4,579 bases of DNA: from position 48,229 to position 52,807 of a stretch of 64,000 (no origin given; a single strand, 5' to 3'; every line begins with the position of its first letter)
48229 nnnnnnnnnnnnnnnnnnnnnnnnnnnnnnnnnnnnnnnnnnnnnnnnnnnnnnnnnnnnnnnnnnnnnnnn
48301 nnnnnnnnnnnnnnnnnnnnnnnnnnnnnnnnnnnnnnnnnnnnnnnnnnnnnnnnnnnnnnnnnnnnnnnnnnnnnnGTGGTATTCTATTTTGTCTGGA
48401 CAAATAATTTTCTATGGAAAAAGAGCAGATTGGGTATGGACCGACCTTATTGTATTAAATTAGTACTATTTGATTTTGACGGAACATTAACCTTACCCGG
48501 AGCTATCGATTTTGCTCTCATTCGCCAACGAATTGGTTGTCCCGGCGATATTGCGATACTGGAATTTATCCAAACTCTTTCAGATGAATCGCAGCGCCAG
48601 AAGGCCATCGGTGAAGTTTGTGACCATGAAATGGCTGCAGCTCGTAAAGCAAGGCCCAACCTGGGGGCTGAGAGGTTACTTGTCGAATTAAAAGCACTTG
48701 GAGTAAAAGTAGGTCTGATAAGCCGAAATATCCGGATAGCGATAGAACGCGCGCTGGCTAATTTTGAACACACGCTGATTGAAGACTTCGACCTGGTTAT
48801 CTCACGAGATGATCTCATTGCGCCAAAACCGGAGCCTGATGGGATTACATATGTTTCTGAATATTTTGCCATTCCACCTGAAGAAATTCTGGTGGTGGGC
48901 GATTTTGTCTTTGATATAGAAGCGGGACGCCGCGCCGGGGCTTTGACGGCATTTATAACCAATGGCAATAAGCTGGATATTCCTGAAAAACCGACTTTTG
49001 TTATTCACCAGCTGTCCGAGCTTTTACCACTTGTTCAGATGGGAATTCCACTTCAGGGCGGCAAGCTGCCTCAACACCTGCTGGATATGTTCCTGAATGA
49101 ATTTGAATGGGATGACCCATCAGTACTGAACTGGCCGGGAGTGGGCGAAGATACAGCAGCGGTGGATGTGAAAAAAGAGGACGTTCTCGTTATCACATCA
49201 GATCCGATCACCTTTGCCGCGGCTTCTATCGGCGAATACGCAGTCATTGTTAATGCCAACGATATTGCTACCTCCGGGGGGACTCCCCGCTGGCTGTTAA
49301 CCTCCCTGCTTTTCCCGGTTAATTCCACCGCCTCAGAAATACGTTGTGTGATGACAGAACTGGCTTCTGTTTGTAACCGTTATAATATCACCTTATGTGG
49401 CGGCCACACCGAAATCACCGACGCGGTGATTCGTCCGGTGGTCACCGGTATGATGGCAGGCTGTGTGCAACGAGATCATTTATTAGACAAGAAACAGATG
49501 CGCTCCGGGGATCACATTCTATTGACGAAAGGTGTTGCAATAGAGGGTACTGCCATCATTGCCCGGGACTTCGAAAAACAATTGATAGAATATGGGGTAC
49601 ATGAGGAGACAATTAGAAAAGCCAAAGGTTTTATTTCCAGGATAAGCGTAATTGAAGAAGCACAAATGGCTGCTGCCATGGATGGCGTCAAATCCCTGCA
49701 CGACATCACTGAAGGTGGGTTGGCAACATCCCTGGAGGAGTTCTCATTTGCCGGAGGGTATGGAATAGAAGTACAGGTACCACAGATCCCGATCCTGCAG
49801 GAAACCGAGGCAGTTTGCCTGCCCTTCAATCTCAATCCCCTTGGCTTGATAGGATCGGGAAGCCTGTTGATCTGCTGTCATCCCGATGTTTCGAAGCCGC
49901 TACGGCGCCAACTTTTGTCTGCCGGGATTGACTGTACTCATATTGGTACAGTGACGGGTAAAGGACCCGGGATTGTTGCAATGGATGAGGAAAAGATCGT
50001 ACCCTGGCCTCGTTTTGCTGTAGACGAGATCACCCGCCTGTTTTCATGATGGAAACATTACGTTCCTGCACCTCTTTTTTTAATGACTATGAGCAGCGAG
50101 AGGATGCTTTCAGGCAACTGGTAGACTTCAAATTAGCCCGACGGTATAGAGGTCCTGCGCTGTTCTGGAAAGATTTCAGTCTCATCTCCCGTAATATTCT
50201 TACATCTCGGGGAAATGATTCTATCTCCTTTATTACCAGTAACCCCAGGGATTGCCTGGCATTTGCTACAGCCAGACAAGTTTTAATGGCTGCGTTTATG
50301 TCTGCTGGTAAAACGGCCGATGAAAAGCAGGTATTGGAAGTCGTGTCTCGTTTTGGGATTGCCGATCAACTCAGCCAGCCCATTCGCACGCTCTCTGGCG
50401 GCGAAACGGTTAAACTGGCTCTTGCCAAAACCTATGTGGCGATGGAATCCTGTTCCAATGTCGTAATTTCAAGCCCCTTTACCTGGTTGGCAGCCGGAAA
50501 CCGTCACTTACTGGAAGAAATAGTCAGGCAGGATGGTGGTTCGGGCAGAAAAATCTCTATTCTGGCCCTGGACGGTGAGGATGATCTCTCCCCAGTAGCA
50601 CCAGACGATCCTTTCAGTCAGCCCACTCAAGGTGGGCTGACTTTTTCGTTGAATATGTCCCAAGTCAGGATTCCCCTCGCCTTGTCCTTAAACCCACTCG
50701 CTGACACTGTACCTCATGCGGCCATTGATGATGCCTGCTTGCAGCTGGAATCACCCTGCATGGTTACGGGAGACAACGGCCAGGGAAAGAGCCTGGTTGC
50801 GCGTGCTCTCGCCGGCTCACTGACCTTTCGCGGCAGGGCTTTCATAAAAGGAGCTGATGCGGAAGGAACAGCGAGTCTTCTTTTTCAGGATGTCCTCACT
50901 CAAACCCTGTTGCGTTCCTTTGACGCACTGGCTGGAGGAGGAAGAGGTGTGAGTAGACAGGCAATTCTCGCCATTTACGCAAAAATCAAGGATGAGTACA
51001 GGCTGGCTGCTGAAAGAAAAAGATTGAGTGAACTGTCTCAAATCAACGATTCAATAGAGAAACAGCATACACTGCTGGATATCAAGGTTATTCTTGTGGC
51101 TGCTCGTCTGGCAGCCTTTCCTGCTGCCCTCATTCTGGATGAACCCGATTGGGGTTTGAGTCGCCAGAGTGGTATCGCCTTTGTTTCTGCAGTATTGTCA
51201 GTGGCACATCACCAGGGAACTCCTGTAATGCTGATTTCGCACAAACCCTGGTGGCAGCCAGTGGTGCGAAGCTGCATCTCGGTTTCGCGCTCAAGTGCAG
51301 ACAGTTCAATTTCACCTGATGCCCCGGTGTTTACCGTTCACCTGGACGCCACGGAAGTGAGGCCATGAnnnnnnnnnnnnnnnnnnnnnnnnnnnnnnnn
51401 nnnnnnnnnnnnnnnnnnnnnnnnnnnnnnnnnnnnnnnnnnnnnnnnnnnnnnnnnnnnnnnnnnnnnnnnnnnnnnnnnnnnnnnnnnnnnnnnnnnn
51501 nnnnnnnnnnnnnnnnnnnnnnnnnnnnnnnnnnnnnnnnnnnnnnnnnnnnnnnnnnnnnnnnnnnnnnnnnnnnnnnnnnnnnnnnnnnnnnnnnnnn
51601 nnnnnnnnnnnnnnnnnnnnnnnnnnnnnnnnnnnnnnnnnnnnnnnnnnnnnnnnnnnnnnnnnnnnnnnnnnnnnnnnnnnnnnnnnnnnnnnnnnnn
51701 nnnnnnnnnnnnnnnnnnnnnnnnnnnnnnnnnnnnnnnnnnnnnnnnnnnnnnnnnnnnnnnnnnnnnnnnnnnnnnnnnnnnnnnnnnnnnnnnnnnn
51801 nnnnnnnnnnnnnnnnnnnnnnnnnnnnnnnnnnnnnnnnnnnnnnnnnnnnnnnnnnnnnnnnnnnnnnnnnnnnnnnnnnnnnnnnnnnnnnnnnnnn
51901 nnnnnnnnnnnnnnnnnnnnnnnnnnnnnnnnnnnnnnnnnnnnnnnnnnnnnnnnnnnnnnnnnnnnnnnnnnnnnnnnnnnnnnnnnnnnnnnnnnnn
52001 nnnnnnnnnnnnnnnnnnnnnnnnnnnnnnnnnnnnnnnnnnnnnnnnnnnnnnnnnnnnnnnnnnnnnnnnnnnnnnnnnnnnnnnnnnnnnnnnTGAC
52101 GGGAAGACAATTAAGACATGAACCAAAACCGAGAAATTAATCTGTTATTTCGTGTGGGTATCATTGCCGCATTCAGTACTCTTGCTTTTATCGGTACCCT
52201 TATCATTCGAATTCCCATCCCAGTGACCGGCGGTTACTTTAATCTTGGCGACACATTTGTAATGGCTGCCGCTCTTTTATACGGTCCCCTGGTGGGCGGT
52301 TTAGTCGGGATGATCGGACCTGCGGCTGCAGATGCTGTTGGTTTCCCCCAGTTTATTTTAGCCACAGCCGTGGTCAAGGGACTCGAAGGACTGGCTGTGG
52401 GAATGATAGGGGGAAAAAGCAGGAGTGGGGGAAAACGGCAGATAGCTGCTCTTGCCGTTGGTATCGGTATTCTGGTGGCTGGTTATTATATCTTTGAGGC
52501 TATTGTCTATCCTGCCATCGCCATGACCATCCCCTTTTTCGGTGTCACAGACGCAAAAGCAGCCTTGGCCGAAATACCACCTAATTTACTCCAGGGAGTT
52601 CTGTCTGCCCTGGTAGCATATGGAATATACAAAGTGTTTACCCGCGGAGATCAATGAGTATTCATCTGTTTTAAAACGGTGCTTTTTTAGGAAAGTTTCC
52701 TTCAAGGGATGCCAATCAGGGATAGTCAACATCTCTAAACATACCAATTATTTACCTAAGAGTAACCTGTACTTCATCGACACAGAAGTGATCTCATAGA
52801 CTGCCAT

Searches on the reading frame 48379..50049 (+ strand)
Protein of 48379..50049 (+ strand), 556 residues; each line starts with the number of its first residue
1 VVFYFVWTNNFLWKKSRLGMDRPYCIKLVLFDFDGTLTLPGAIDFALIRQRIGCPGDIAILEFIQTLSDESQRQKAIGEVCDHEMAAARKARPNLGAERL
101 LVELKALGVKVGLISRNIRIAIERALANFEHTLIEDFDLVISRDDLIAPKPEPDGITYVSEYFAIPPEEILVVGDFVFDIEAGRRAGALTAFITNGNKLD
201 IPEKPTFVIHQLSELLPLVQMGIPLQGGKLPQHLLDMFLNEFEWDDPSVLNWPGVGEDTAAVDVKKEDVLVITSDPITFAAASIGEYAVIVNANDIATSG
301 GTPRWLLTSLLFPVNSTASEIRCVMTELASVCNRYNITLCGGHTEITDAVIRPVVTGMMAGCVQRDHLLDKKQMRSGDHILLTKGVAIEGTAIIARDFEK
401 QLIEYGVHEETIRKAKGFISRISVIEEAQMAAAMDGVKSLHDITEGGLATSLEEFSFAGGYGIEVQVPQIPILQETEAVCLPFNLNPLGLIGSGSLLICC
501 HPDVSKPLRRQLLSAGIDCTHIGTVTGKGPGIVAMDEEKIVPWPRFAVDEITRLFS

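Call 79: search_protein_families(library=pfam, proteins=[window:48379-50049:+], max_evalue=0.000001)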
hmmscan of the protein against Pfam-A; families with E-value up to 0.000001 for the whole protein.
window:48379-50049:+ (556 aa): 5 families
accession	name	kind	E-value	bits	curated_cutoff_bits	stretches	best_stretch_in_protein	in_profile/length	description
PF13419.12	HAD_2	-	2.5e-19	70.5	23.8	1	48-191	37-176/178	Haloacid dehalogenase-like hydrolase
PF00702.32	Hydrolase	-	5.6e-19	69.7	26.4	1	26-187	1-191/191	haloacid dehalogenase-like hydrolase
PF02769.27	AIRS_C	-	3.9e-18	66.5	23.1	1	376-531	2-151/156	AIR synthase related protein, C-terminal domain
PF00586.29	AIRS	-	2.7e-17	63.6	24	1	256-363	1-112/112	AIR synthase related protein, N-terminal domain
PF13242.12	Hydrolase_like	-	3.4e-08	33.7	22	1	149-215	3-75/75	HAD-hyrolase-like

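Call 80: search_protein_families(library=ncbifam, proteins=[window:48379-50049:+], max_evalue=1e-8)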
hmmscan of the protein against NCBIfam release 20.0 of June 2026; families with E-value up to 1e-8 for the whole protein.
window:48379-50049:+ (556 aa): 21 families
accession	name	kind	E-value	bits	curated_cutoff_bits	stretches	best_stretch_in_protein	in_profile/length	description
TIGR01379.1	thiL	equivalog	2.6e-28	99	184.15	1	254-539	22-307/320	thiamine-phosphate kinase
TIGR02124.1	hypE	equivalog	1.1e-26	93.6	251.6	1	226-536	8-311/332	hydrogenase expression/formation protein HypE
TIGR00476.1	selD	equivalog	8.7e-23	81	125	1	227-479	12-260/311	selenide, water dikinase SelD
NF002098.0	PRK00943.1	equivalog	8.6e-18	64.3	299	1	246-478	39-263/347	selenide, water dikinase SelD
NF009804.0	PRK13288.1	equivalog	4.6e-17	62.2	218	1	101-220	91-211/215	pyrophosphatase PpaX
NF009695.0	PRK13222.1-2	equivalog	2.7e-15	56.5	225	1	94-220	96-223/226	phosphoglycolate phosphatase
NF004353.0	PRK05731.2-2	equivalog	1.5e-14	53.8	301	1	255-539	18-290/311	thiamine-phosphate kinase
TIGR03267.1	methan_mark_2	hypoth_equivalog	6.3e-13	48.5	365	1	254-530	42-300/323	methanogenesis marker 2 protein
NF010705.0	PRK14105.1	equivalog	8.9e-13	47.8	291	1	228-538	19-339/345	selenide, water dikinase SelD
TIGR01454.1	AHBA_synth_RP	hypoth_equivalog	5.4e-12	45.8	246.65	1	96-220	79-204/205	AHBA synthesis associated protein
TIGR02253.1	CTE7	subfamily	1.5e-11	44.5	169.75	1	91-216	93-221/221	TIGR02253 family HAD-type hydrolase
TIGR04049.1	AIR_rel_sll0787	hypoth_equivalog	2.6e-11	43.1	321.3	1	255-539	42-304/318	sll0787 family AIR synthase-like protein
NF009696.0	PRK13222.1-3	equivalog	4.6e-11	42.8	359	0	88-196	83-189/223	N-acetylmuramic acid 6-phosphate phosphatase MupP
TIGR01449.2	PGP_bact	equivalog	4.8e-11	42.6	180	1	84-199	77-190/213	phosphoglycolate phosphatase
TIGR03351.1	PhnX-like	hypoth_equivalog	9.8e-11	42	218.9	1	79-219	74-219/220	phosphonatase-like hydrolase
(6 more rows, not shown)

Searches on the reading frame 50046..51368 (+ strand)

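Call 79: search_protein_families(library=pfam, proteins=[window:50046-51368:+], max_evalue=0.000001)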
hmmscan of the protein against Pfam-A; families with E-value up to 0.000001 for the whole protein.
window:50046-51368:+ (440 aa): 1 family
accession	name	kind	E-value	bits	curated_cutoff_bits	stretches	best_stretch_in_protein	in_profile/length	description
PF00005.33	ABC_tran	-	1.8e-08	35.5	25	0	79-131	79-124/137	ABC transporter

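Call 80: search_protein_families(library=ncbifam, proteins=[window:50046-51368:+], max_evalue=1e-8)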
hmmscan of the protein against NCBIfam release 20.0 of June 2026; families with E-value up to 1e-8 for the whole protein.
window:50046-51368:+ (440 aa): 3 families
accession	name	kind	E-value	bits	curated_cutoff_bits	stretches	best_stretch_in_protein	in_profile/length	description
NF040873.1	AztA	equivalog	2e-12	47.1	220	0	80-174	79-176/191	zinc ABC transporter ATP-binding protein AztA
NF008186.0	PRK10938.1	equivalog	1.7e-11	43.3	459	0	227-398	21-192/490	molybdate ABC transporter ATP-binding protein ModF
NF000355.4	ribo_prot_ABC_F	equivalog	9e-09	34.7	380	0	78-131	392-445/499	ribosomal protection-like ABC-F family protein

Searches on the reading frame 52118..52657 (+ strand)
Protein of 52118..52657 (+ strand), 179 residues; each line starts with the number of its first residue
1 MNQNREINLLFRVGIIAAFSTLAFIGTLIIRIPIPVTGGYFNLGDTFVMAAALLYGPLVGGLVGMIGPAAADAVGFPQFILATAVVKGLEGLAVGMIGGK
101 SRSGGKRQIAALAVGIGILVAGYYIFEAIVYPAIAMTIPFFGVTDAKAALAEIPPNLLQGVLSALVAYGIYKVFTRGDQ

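Call 79: search_protein_families(library=pfam, proteins=[window:52118-52657:+], max_evalue=0.000001)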
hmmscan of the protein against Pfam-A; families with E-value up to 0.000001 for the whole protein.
window:52118-52657:+ (179 aa): 2 families
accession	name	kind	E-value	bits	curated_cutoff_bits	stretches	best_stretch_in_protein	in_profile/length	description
PF07155.17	ECF-ribofla_trS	-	1.9e-27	96.8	26.7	1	13-174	10-170/172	ECF-type riboflavin transporter, S component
PF12822.12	ECF_trnsprt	-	1.6e-08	35.2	30.7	1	15-171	5-169/169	ECF transporter, substrate-specific component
